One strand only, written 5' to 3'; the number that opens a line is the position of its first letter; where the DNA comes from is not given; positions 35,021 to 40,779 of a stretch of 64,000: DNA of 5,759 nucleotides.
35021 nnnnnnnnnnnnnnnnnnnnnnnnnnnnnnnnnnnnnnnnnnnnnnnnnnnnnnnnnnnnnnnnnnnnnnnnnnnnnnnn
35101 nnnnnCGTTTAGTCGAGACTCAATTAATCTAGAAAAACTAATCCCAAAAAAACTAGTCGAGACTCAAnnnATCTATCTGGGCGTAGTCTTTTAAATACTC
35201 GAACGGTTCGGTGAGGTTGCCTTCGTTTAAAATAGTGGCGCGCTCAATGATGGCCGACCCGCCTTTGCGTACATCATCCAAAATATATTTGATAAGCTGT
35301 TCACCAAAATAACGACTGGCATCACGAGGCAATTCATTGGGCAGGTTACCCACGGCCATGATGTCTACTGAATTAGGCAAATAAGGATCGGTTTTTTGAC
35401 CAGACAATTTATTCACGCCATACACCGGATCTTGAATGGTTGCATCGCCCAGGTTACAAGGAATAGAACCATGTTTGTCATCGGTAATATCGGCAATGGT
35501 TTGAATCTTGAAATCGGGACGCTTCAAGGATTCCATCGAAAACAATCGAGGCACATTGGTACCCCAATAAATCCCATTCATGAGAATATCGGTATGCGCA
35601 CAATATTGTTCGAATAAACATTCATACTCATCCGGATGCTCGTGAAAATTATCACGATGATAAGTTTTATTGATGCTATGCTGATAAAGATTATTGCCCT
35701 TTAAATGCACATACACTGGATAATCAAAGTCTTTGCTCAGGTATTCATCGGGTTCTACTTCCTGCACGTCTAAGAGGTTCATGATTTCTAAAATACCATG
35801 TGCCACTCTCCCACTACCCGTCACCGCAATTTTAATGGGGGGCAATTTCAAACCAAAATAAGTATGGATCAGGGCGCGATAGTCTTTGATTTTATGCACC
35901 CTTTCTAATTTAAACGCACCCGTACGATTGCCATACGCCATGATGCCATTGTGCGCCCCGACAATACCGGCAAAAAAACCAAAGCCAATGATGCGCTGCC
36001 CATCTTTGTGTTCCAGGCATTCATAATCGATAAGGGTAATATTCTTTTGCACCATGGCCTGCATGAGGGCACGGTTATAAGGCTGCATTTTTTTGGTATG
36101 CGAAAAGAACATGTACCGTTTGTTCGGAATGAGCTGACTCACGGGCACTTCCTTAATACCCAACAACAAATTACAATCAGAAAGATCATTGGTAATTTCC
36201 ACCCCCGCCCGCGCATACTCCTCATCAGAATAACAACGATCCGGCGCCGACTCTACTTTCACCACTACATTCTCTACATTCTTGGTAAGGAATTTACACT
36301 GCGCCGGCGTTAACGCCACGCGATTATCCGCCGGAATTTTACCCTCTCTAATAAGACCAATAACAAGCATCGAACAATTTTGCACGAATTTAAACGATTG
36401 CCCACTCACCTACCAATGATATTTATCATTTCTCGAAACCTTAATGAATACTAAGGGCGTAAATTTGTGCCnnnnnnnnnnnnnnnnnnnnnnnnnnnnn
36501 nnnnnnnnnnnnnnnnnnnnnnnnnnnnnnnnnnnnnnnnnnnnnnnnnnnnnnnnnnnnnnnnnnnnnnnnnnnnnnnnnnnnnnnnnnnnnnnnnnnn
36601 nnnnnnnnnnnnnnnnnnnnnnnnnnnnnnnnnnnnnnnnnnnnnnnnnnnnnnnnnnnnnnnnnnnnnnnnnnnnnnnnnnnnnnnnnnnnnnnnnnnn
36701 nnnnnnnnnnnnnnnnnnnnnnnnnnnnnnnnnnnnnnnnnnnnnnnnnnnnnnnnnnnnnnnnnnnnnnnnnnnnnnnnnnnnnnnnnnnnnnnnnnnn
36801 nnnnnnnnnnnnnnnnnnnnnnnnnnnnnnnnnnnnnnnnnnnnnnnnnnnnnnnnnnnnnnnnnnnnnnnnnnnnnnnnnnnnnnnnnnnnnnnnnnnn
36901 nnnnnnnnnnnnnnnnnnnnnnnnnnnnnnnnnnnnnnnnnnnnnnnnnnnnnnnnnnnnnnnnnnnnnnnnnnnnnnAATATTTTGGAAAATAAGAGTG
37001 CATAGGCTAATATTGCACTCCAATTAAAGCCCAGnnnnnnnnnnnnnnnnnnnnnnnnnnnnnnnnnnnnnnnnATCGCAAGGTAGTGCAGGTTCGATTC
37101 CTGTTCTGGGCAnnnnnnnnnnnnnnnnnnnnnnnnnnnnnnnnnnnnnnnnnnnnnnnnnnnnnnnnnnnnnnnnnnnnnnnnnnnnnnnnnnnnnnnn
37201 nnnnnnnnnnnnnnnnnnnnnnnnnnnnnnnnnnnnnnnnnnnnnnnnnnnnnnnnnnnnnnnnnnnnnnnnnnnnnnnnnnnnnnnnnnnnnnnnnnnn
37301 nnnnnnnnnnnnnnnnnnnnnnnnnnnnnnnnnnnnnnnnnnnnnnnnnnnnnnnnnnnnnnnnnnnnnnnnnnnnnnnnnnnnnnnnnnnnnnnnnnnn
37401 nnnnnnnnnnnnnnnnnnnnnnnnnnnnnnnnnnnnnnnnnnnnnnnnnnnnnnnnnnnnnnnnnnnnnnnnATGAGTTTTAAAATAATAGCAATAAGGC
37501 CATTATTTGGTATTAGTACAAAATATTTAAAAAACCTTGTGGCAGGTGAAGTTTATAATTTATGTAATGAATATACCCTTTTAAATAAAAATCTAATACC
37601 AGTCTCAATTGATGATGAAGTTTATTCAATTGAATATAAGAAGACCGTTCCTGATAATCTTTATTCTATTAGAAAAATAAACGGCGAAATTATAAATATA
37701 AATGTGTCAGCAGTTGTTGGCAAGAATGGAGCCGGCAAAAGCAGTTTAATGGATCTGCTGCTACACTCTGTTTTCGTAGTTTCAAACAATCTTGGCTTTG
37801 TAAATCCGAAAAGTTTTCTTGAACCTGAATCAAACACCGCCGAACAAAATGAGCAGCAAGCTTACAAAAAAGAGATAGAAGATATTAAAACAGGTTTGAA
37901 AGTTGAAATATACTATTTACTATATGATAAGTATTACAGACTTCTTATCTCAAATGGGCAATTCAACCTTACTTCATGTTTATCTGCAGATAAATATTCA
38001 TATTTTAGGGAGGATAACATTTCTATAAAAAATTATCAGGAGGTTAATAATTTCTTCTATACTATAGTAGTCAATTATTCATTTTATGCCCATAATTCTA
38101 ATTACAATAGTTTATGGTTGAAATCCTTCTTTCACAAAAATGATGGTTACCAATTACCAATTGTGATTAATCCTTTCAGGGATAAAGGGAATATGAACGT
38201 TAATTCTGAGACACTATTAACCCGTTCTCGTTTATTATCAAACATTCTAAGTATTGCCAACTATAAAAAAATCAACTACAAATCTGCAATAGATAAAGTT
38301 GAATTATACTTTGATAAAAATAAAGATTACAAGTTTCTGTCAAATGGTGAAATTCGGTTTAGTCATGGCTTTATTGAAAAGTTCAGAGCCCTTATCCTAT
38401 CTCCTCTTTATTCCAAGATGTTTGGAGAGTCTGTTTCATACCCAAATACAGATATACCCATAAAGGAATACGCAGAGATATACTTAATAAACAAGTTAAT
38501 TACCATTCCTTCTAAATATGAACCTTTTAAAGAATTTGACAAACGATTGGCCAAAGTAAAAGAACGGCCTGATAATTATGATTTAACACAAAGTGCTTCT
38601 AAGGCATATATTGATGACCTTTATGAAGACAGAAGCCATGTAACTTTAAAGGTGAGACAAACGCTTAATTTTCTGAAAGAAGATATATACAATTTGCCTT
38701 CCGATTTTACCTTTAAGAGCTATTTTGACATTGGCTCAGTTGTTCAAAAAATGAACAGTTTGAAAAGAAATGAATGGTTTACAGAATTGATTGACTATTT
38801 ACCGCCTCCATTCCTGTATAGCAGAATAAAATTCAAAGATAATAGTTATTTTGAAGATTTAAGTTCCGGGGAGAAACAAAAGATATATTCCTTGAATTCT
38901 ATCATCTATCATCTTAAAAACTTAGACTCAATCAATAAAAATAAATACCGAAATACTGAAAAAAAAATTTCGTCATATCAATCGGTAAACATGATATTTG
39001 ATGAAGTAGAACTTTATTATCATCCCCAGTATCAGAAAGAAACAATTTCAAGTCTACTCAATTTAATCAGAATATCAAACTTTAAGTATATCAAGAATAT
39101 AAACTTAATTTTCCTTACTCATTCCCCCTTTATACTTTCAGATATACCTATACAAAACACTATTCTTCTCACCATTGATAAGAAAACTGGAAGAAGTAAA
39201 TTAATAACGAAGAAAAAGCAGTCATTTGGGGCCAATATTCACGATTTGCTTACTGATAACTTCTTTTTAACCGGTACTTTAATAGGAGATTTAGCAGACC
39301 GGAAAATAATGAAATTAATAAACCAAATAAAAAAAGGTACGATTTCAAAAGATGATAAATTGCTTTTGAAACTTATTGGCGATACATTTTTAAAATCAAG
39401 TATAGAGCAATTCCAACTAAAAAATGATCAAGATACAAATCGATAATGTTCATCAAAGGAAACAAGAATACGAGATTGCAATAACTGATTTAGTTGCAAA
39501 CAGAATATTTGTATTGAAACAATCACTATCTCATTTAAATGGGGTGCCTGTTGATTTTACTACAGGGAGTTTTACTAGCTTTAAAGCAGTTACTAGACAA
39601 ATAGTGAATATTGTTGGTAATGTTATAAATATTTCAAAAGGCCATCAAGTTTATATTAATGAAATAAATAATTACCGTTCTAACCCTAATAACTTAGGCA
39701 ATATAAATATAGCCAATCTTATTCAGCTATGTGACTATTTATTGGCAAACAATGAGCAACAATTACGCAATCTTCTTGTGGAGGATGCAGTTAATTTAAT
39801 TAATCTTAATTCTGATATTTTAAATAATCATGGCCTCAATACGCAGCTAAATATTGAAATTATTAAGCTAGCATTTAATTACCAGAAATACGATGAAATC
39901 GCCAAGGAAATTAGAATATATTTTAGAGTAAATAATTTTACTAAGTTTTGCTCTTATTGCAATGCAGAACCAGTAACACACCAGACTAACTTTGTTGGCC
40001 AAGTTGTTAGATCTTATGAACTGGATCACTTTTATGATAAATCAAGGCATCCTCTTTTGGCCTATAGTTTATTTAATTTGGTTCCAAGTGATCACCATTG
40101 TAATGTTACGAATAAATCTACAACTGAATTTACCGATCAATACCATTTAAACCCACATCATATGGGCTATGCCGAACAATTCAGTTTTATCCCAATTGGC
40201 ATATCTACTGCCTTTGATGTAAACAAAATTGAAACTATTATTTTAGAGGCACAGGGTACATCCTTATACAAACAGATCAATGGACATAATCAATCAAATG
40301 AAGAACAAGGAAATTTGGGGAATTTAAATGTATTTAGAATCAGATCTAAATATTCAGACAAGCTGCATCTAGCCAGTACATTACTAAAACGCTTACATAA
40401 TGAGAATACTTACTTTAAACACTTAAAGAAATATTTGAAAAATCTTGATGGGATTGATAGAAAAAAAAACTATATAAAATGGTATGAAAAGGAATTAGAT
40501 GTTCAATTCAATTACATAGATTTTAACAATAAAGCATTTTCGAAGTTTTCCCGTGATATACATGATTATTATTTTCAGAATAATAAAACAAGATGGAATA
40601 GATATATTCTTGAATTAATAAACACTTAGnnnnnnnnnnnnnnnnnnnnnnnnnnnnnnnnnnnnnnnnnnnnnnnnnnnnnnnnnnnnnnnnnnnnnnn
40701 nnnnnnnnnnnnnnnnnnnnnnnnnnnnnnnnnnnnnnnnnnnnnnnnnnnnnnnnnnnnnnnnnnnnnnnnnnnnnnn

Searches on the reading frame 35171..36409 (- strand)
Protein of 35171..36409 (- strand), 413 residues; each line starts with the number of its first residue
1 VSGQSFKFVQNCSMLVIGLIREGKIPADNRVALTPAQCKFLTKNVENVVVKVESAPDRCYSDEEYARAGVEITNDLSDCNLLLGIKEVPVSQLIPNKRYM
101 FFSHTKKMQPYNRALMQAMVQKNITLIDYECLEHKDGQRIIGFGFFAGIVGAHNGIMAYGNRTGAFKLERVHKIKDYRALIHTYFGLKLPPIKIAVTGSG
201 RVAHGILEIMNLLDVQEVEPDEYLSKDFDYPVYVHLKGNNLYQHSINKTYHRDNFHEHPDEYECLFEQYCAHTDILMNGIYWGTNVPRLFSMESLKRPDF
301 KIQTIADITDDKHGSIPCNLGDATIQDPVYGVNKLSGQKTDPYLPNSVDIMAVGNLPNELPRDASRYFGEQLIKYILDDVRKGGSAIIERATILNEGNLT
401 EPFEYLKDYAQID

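Call 93: find_related_loci(query=window:35171-36409:-, collection=genome_contigs, flank=6000)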
Query window:35171-36409:- (413 aa) in genome_contigs; peptide patterns used: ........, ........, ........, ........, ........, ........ (x = any residue, [..] = any of these).
435 stretches matched a pattern; 385 encode a relative of the query (tblastn E <= 1e-3); the best 80 are kept; 80 distinct loci.
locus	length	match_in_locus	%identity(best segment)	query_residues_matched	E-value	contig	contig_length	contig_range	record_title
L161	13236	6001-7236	96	2-413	0e+0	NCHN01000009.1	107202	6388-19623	MAG: Sphingobacteriia bacterium 24-36-13 04302015_24_scaffold_79, whole genome shotgun sequence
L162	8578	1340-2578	96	1-413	0e+0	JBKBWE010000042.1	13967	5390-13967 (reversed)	MAG: Sediminibacterium sp. isolate 21H_026.bin.6 NODE_3588_length_13967_cov_1.767586, whole genome shotgun sequence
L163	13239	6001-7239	95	1-413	0e+0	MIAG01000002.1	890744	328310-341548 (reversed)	MAG: Sphingobacteriia bacterium RIFOXYC2_FULL_35_18 rifoxyc2_full_scaffold_1, whole genome shotgun sequence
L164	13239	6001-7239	95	1-413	0e+0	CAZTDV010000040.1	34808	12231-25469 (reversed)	MAG TPA_asm: uncultured Sediminibacterium sp. isolate SRP062349_co2_105 genome assembly, contig: NODE_708_length_34808_c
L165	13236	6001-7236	92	2-413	0e+0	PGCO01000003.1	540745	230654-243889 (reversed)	MAG: Sediminibacterium sp. FEMGT703S NODE_4_length_540745_cov_118.822, whole genome shotgun sequence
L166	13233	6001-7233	94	3-413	0e+0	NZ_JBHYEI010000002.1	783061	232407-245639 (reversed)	MAG: Sediminibacterium sp. isolate CCAP1453_12_bin-005 CCAP1453_12_bin-005_c2, whole genome shotgun sequence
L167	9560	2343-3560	88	8-413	0e+0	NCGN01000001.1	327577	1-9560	MAG: Sphingobacteriia bacterium 28-36-52 04302015_28_scaffold_4, whole genome shotgun sequence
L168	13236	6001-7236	88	2-413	0e+0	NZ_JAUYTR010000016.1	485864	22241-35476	MAG: Sediminibacterium sp. isolate C8_maxbin.045 C8_k141_106773, whole genome shotgun sequence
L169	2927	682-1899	87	8-413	0e+0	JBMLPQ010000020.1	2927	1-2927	MAG: Sediminibacterium sp. isolate LE_231494 NODE_64739_length_2927_cov_6.502786, whole genome shotgun sequence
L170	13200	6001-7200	85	14-413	0e+0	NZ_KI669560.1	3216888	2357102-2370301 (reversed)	Sediminibacterium sp. C3 isolate Sediminibacterium sp. C3 scf7180000002434, whole genome shotgun sequence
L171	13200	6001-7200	85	14-413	0e+0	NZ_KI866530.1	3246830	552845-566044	Sediminibacterium salmoneum NBRC 103935 scaffold00001, whole genome shotgun sequence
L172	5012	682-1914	75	2-412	0e+0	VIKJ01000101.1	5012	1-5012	MAG: Chitinophagaceae bacterium isolate X1_MetaBAT.39 scaffold_4388, whole genome shotgun sequence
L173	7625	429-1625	76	14-412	0e+0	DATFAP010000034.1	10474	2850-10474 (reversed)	MAG TPA_asm: Sediminibacterium sp. isolate SMAG_U8504 k141_245710, whole genome shotgun sequence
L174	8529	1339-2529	76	14-410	0e+0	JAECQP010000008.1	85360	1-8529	MAG: Sphingobacteriia bacterium isolate AER1_1 diesel_EC_AER1_61_length_85360_cov_8_756357, whole genome shotgun sequenc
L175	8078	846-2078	74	3-410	0e+0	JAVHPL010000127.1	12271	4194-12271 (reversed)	MAG: Sediminibacterium sp. isolate WB02no9_34_11 NODE_4806_length_12271_cov_6.006221, whole genome shotgun sequence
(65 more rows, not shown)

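Call 97: search_protein_families(library=pfam, proteins=[L163:4002-4739:-, L163:2825-3751:-, L164:3877-4308:-, L164:45-2183:-, L165:3837-4739:-, L165:1898-3634:-, L166:2582-3613:-, L168:2302-4137:-, L168:566-2290:-, L171:1615-3210:-], max_evalue=0.001)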
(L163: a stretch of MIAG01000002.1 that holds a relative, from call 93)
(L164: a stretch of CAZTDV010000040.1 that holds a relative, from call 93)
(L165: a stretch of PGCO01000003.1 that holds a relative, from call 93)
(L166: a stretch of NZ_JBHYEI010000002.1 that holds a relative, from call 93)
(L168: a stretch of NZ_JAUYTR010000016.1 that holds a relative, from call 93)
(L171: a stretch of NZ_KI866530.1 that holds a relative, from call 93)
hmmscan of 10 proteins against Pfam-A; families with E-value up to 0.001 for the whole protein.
L163:4002-4739:- (246 aa): 0 families

L163:2825-3751:- (309 aa): 0 families

L164:3877-4308:- (144 aa): 0 families

L164:45-2183:- (713 aa): 7 families
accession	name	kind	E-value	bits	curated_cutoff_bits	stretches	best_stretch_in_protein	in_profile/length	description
PF13175.12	AAA_15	-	7.2e-31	108.6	32.1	1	1-389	1-373/374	AAA ATPase domain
PF20469.4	OLD-like_TOPRIM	-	2.9e-17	63.4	23.2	1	437-504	1-67/67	Overcoming lysogenization defect protein-like, TOPRIM domain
PF13304.12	AAA_21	-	9.3e-14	52.6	27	1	25-389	1-302/304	AAA domain, putative AbiEii toxin, Type IV TA system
PF11398.14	DUF2813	-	1.6e-09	38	21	1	1-93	1-90/372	Protein of unknown function (DUF2813)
PF13476.12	AAA_23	-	2.6e-09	38.4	27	1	5-276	1-199/201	AAA domain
PF02463.25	SMC_N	-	4.4e-08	33.3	40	1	2-51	1-52/220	RecF/RecN/SMC N terminal domain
PF13555.12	AAA_29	-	6.2e-05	23.1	27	1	4-48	2-47/61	P-loop containing region of AAA domain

L165:3837-4739:- (301 aa): 1 family
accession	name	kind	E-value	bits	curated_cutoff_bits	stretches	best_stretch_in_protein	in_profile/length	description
PF04471.18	Mrr_cat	-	0.00062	20.3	21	0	9-73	5-63/115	Restriction endonuclease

L165:1898-3634:- (579 aa): 1 family
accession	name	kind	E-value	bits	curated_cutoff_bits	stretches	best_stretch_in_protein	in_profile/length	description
PF10592.14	AIPR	-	3.1e-36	126.1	25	1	255-576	1-291/308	AIPR protein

L166:2582-3613:- (344 aa): 1 family
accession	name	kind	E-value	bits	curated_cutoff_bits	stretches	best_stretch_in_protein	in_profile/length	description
PF04977.20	DivIC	-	0.00016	21.9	28.9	0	101-134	19-52/80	Septum formation initiator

L168:2302-4137:- (612 aa): 7 families
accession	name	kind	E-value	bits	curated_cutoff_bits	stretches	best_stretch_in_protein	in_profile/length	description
PF13175.12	AAA_15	-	6.1e-40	138.4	32.1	1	1-375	1-374/374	AAA ATPase domain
PF13304.12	AAA_21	-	5.5e-17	63.2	27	2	264-375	182-303/304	AAA domain, putative AbiEii toxin, Type IV TA system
PF11398.14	DUF2813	-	1.7e-08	34.7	21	1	1-51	1-50/372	Protein of unknown function (DUF2813)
PF13476.12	AAA_23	-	5.9e-07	30.7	27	1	8-259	4-199/201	AAA domain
PF20469.4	OLD-like_TOPRIM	-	0.0001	23.2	23.2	1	425-495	4-67/67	Overcoming lysogenization defect protein-like, TOPRIM domain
PF02463.25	SMC_N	-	0.00016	21.6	40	1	3-51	2-52/220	RecF/RecN/SMC N terminal domain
PF13555.12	AAA_29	-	0.00023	21.3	27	1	7-63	5-60/61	P-loop containing region of AAA domain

L168:566-2290:- (575 aa): 1 family
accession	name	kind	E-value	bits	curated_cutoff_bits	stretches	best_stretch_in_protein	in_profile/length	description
PF01555.25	N6_N4_Mtase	-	6.4e-36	124.8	26.7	1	64-423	2-218/221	DNA methylase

L171:1615-3210:- (532 aa): 4 families
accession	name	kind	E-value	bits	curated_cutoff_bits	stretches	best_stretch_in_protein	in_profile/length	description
PF07669.17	Eco57I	-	2.9e-19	70.2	25.3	1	145-248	63-168/171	Eco57I restriction-modification methylase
PF02384.22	N6_Mtase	-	1.6e-10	41.3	20.4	1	28-283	15-248/311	N-6 DNA Methylase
PF05175.20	MTS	-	2.3e-05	24.5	23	0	157-237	94-159/170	Methyltransferase small domain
PF05971.18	Methyltransf_10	-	0.00057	19.8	23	1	139-222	155-244/299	RNA methyltransferase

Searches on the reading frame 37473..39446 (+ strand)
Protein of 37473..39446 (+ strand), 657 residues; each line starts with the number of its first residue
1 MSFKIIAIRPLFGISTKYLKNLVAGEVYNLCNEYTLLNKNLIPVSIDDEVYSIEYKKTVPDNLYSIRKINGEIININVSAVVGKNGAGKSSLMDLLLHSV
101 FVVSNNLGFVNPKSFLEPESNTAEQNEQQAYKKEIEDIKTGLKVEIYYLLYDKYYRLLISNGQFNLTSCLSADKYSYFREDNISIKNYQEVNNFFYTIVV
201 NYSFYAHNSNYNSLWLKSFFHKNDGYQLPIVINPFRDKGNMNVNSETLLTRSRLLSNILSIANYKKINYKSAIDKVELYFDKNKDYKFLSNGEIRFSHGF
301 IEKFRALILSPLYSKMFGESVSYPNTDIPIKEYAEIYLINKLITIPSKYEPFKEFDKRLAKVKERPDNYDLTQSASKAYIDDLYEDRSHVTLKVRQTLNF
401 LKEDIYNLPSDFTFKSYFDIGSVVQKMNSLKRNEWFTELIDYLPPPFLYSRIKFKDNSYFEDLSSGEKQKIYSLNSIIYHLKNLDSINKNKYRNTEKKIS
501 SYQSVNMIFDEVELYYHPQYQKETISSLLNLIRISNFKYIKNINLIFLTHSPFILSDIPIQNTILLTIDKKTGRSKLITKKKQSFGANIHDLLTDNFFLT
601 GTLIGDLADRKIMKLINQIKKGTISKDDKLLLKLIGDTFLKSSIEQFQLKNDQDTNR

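Call 3: search_protein_families(library=pfam, proteins=[window:37473-39446:+], max_evalue=0.1)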
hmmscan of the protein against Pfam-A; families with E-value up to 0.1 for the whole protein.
window:37473-39446:+ (657 aa): 6 families
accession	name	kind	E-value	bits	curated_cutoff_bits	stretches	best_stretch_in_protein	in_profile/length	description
PF13175.12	AAA_15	-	2.4e-07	31.2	32.1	1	73-554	18-373/374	AAA ATPase domain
PF13304.12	AAA_21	-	3.1e-06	27.9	27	2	507-556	262-304/304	AAA domain, putative AbiEii toxin, Type IV TA system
PF00005.33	ABC_tran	-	0.0002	22.4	25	1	69-100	4-35/137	ABC transporter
PF13555.12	AAA_29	-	0.0061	16.7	27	1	74-95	17-41/61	P-loop containing region of AAA domain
PF02463.25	SMC_N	-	0.0086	16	40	1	76-98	24-46/220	RecF/RecN/SMC N terminal domain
PF03193.22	RsgA_GTPase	-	0.0091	16.3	30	1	64-99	95-129/174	RsgA GTPase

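Call 4: search_protein_families(library=padloc, proteins=[window:37473-39446:+], max_evalue=0.1)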
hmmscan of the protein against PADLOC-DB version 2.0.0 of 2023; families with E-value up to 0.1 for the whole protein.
window:37473-39446:+ (657 aa): 45 families (the best 25 are shown)
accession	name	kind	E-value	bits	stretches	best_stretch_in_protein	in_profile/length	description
PDLC04737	PDC-M62A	-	4.6e-38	129.6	1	75-647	51-569/601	-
PDLC04734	PDC-M62A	-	3.9e-34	116.6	1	47-640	30-556/597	-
PDLC04735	PDC-M62A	-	1.1e-30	105.2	1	61-646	47-596/633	-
PDLC04733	PDC-M62A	-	1.1e-21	75.5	2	461-627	387-541/607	-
PDLC04739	PDC-M62A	-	6.9e-21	72.5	1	496-624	439-566/618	-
PDLC04736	PDC-M62A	-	2.6e-20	70.6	1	458-628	450-613/685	-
PDLC00301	PtuA1|PtuA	-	7.8e-15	52.8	2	460-623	247-392/429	AAA ATPase domain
PDLC04738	PDC-M62A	-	8.4e-15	52.2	1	505-621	542-661/746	-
PDLC00271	PtuA1|PtuA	-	1.9e-13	48.8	2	507-634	283-393/421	AAA ATPase domain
PDLC04732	PDC-M62A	-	2.3e-13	47.9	1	492-621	455-584/671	-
PDLC02913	ATPase_I-A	-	2.7e-13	47.9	2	508-652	368-499/508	-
PDLC00284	PtuA1|PtuA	-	3.2e-13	47.4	2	507-621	395-497/545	AAA ATPase domain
PDLC00299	PtuA1|PtuA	-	1.6e-12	45.2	1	508-625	382-490/535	AAA ATPase domain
PDLC00278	PtuA1|PtuA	-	4.6e-12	44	1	460-596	251-366/436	AAA ATPase domain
PDLC00265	PtuA1|PtuA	-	2.8e-10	37.9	1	508-619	330-436/479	AAA ATPase domain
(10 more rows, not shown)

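Call 5: search_protein_families(library=ncbifam, proteins=[window:37473-39446:+], max_evalue=0.1)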
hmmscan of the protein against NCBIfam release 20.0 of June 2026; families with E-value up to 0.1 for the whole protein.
window:37473-39446:+ (657 aa): 19 families
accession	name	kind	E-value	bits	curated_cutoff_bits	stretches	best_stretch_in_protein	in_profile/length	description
TIGR04435.1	restrict_AAA_1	hypoth_equivalog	1.1e-12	47.5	300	1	507-649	422-559/568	restriction system-associated AAA family ATPase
NF041760.1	PtuA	equivalog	3.1e-10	39.6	500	1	507-595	380-459/524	retron Ec78 anti-phage system effector ATPase PtuA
NF000355.4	ribo_prot_ABC_F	equivalog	2.9e-05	23.1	380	1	77-133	29-87/499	ribosomal protection-like ABC-F family protein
NF010068.0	PRK13548.1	equivalog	0.00022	20.4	261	1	68-100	23-55/261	heme ABC transporter ATP-binding protein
NF040873.1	AztA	equivalog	0.00038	20.1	220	1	66-96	8-38/191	zinc ABC transporter ATP-binding protein AztA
TIGR04521.1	ECF_ATPase_2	equivalog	0.0015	17.7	330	1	52-96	7-51/279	energy-coupling factor transporter ATPase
NF040905.2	GguA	equivalog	0.0035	15.8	810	1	63-96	14-47/500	multiple monosaccharide ABC transporter ATP-binding protein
TIGR03411.1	urea_trans_UrtD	equivalog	0.0055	16.4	304.1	1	61-97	13-49/242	urea ABC transporter ATP-binding protein UrtD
TIGR04520.1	ECF_ATPase_1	equivalog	0.0085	15.5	315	1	54-96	9-48/269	energy-coupling factor transporter ATPase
TIGR02315.1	ABC_phnC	equivalog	0.014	14.8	266.1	1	56-96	8-48/243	phosphonate ABC transporter ATP-binding protein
NF047739.1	antiphage_MADS3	equivalog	0.023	13.9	420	0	80-144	25-89/427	methylation-associated defense system AAA family ATPase MAD3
TIGR02857.1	CydD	equivalog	0.023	13.7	435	1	62-100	334-372/529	thiol reductant ABC exporter subunit CydD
NF011967.0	PRK15439.1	equivalog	0.034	12.6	586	0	68-96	29-57/510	autoinducer 2 ABC transporter ATP-binding protein LsrA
NF053840.1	MnTportMntADein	equivalog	0.035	13.6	400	1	75-110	26-61/240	manganese ABC transporter ATP-binding protein MntA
TIGR02673.1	FtsE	equivalog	0.042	13.5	264.85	0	61-98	13-50/214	cell division ATP-binding protein FtsE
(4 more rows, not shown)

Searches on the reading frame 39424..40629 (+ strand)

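Call 3: search_protein_families(library=pfam, proteins=[window:39424-40629:+], max_evalue=0.1)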
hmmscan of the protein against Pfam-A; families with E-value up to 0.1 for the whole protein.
window:39424-40629:+ (401 aa): 3 families
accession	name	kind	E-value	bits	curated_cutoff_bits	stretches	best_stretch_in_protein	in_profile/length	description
PF00759.25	Glyco_hydro_9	-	0.041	13.6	27.7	1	280-393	184-305/444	Glycosyl hydrolase family 9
PF09551.15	Spore_II_R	-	0.048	14.6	25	0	108-160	40-92/128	Stage II sporulation protein R (spore_II_R)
PF00838.24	TCTP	-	0.049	14.3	24.3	0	260-359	14-115/164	Translationally controlled tumour protein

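Call 4: search_protein_families(library=padloc, proteins=[window:39424-40629:+], max_evalue=0.1)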
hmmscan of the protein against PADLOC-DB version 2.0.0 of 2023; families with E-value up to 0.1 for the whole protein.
window:39424-40629:+ (401 aa): 18 families
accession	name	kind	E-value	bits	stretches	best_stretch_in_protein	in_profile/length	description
PDLC04743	PDC-M62B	-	1.1e-22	79.1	1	75-383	25-322/328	-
PDLC04741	PDC-M62B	-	7.7e-18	63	1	67-255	67-264/401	-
PDLC04742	PDC-M62B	-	6.5e-14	50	1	147-383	91-331/337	-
PDLC04740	PDC-M62B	-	2.6e-11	41.5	1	173-341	179-342/387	-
PDLC04253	PDC-M01B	-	1.7e-06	25.6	1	194-236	113-155/366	-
PDLC04256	PDC-M01B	-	2.3e-06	25.4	1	190-240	110-159/285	-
PDLC04264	PDC-M01B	-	5.7e-05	21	1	198-235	112-149/282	-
PDLC04248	PDC-M01B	-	6e-05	21.1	1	196-234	44-82/216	-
PDLC00342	PtuB1|PtuB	-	0.00011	19.7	1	196-293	62-160/247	Unknown function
PDLC04259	PDC-M01B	-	0.00012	20.1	1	143-250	64-158/277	-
PDLC00315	PtuB1|PtuB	-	0.00012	19.9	1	152-261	14-106/227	Unknown function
PDLC04255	PDC-M01B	-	0.00028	18.7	1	198-243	119-165/285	-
PDLC04262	PDC-M01B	-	0.00051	17.9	1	196-232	89-125/259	-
PDLC00337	PtuB1|PtuB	-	0.0006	17.7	1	176-259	59-130/216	Unknown function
PDLC00336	PtuB1|PtuB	-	0.00095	16.9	1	171-268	62-148/250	Unknown function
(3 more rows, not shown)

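Call 5: search_protein_families(library=ncbifam, proteins=[window:39424-40629:+], max_evalue=0.1)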
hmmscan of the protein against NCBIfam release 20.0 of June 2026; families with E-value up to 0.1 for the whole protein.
window:39424-40629:+ (401 aa): 2 families
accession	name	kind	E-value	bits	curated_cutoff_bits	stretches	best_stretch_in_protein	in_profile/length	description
NF008177.0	PRK10925.1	equivalog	0.016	15.1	363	1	68-117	26-75/206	superoxide dismutase [Mn]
TIGR02837.1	spore_II_R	equivalog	0.062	12.9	151.9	0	111-160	78-127/168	stage II sporulation protein R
